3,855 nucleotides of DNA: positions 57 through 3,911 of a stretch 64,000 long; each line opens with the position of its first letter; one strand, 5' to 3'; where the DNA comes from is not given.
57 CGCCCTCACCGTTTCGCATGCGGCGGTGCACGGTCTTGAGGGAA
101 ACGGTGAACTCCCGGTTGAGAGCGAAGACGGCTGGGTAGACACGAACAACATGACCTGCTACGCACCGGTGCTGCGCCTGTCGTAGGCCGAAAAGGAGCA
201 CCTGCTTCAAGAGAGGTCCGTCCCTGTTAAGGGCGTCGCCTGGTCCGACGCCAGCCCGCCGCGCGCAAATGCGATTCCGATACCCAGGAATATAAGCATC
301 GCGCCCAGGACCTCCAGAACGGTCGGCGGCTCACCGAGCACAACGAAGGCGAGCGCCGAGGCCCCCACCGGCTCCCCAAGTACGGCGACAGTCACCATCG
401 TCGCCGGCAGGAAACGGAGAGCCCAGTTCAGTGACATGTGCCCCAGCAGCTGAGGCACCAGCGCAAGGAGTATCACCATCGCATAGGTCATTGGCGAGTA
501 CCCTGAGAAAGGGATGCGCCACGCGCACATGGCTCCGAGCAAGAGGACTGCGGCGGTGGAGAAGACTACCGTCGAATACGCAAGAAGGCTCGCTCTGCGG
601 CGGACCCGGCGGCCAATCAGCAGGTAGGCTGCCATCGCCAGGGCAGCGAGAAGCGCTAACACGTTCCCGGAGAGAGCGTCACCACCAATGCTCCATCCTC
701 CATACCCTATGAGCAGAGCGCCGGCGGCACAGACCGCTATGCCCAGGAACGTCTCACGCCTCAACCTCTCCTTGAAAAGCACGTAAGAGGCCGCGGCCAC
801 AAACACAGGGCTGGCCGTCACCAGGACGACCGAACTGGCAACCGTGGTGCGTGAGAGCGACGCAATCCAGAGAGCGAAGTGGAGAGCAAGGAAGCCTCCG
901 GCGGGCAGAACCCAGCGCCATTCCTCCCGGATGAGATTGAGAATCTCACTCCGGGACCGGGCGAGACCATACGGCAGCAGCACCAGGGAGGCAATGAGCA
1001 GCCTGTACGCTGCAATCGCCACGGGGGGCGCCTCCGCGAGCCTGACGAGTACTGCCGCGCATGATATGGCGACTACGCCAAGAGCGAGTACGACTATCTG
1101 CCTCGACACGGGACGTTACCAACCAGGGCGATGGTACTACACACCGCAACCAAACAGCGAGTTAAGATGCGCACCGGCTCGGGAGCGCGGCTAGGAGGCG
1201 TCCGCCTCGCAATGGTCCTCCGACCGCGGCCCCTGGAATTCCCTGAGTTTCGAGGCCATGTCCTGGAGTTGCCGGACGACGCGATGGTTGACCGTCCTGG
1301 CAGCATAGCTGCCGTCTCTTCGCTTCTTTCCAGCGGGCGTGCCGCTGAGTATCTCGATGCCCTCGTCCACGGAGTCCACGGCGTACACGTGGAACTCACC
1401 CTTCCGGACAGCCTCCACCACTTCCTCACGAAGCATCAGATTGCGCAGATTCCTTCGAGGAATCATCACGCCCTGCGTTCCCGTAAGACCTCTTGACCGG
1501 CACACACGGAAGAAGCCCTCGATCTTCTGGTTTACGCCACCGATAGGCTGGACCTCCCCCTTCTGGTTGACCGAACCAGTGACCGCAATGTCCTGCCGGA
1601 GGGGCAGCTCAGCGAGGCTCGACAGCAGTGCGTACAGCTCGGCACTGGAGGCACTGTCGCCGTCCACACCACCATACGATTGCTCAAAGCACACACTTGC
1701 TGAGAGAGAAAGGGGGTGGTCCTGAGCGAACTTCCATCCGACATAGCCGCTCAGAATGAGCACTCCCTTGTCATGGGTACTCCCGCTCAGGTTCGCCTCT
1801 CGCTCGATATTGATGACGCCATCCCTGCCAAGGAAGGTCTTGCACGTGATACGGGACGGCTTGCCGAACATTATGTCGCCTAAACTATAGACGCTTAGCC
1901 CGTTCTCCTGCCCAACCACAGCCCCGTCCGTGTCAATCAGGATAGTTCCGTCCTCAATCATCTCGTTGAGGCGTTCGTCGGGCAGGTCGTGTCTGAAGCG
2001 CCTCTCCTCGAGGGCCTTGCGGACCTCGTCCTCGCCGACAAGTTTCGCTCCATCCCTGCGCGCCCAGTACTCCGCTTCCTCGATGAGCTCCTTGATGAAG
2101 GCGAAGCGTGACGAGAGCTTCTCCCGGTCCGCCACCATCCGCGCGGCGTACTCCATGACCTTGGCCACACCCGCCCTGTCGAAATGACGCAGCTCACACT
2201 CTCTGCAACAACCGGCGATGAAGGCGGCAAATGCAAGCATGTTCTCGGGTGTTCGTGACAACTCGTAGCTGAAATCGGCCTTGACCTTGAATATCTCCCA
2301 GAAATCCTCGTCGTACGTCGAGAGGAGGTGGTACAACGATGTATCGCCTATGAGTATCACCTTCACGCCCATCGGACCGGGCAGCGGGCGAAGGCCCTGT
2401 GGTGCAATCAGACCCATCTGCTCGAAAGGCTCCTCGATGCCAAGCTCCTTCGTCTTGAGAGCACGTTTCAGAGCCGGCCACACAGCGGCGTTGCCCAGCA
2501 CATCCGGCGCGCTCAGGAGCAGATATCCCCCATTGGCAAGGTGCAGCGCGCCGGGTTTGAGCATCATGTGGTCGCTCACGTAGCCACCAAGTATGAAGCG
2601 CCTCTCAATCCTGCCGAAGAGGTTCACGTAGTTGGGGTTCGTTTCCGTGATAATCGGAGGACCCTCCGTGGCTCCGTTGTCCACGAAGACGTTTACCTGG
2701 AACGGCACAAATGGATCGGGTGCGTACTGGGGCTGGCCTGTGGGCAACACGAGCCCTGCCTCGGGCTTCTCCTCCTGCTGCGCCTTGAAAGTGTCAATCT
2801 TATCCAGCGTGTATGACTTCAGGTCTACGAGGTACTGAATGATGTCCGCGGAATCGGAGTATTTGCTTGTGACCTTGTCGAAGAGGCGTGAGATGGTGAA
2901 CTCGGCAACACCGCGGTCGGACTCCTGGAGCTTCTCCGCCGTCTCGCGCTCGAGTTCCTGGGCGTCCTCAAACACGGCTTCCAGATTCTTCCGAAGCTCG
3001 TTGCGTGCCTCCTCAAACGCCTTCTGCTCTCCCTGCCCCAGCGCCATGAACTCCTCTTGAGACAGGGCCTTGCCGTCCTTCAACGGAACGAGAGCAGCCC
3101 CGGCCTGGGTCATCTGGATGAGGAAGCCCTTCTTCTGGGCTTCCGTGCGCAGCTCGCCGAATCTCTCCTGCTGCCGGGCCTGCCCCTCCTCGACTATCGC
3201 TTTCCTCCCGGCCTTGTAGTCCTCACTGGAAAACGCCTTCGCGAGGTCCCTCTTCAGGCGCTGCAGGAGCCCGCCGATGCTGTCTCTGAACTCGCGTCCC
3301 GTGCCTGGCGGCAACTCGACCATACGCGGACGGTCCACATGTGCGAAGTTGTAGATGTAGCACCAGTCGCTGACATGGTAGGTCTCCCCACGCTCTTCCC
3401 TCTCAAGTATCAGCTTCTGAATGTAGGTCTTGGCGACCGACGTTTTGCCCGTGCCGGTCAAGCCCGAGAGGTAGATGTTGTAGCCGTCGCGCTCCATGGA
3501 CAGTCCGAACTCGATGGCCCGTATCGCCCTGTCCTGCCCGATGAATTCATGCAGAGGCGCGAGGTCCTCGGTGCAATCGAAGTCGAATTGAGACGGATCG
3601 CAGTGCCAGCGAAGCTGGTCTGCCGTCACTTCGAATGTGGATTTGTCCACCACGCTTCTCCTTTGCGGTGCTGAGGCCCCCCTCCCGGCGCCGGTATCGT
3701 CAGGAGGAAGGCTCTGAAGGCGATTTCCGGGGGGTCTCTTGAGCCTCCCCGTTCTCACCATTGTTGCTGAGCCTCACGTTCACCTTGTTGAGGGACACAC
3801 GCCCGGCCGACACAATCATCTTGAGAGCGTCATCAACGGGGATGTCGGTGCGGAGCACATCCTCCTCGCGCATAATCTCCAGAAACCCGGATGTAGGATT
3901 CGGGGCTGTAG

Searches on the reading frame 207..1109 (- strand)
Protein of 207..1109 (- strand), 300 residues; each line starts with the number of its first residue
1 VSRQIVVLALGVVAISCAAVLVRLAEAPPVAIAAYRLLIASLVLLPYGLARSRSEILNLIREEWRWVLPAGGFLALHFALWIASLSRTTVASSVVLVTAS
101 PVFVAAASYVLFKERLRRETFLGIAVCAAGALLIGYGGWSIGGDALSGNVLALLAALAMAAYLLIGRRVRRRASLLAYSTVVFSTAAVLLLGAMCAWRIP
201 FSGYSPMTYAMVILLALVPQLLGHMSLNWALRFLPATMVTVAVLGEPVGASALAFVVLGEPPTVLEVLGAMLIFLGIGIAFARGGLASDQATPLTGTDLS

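Call 64: search_protein_families(library=pfam, proteins=[window:207-1109:-], max_evalue=0.00001)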
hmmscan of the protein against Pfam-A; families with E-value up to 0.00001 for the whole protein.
window:207-1109:- (300 aa): 1 family
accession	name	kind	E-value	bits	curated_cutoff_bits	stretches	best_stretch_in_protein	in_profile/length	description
PF00892.27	EamA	-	1.2e-34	119.9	28.2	2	6-135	5-134/135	EamA-like transporter family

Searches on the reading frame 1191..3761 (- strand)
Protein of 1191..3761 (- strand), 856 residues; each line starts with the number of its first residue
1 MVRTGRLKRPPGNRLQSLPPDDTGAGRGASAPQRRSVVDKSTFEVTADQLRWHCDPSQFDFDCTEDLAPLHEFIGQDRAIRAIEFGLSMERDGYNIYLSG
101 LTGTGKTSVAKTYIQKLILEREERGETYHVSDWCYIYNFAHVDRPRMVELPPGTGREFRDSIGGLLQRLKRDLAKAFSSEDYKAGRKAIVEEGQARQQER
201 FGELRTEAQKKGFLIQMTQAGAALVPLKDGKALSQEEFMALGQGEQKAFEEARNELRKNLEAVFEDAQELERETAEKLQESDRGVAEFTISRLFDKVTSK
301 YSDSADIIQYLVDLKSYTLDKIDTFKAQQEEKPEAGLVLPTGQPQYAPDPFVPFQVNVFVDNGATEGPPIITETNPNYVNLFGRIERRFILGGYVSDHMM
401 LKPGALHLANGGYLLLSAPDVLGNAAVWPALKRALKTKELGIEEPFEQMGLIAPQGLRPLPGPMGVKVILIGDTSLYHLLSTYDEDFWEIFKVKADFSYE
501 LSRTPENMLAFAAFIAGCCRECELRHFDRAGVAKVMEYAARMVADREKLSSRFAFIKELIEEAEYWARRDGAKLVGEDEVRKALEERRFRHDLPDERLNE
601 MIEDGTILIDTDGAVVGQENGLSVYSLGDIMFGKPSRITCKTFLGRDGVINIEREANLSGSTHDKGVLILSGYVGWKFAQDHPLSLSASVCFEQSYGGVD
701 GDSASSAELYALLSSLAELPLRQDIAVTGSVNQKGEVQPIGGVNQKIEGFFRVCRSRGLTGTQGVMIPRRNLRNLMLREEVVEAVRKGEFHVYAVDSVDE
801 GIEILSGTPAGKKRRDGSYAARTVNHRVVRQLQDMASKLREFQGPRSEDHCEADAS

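Call 64: search_protein_families(library=pfam, proteins=[window:1191-3761:-], max_evalue=0.00001)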
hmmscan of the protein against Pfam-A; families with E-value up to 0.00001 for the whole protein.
window:1191-3761:- (856 aa): 4 families
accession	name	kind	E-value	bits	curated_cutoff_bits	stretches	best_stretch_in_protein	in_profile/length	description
PF13654.12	AAA_32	-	8.8e-45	152.4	21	1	367-497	2-132/133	LonB-like, AAA domain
PF20436.4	LonB_AAA-LID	-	2.2e-23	82.5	22.4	1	526-590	1-65/65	Archaeal LonB, AAA+ ATPase LID domain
PF20437.3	LonC_helical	-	1.9e-12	47.4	24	1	132-161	1-30/34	Lon-like LonC helical domain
PF05362.19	Lon_C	-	3.1e-10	40.4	21.1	1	700-803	108-200/205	Lon protease (S16) C-terminal proteolytic domain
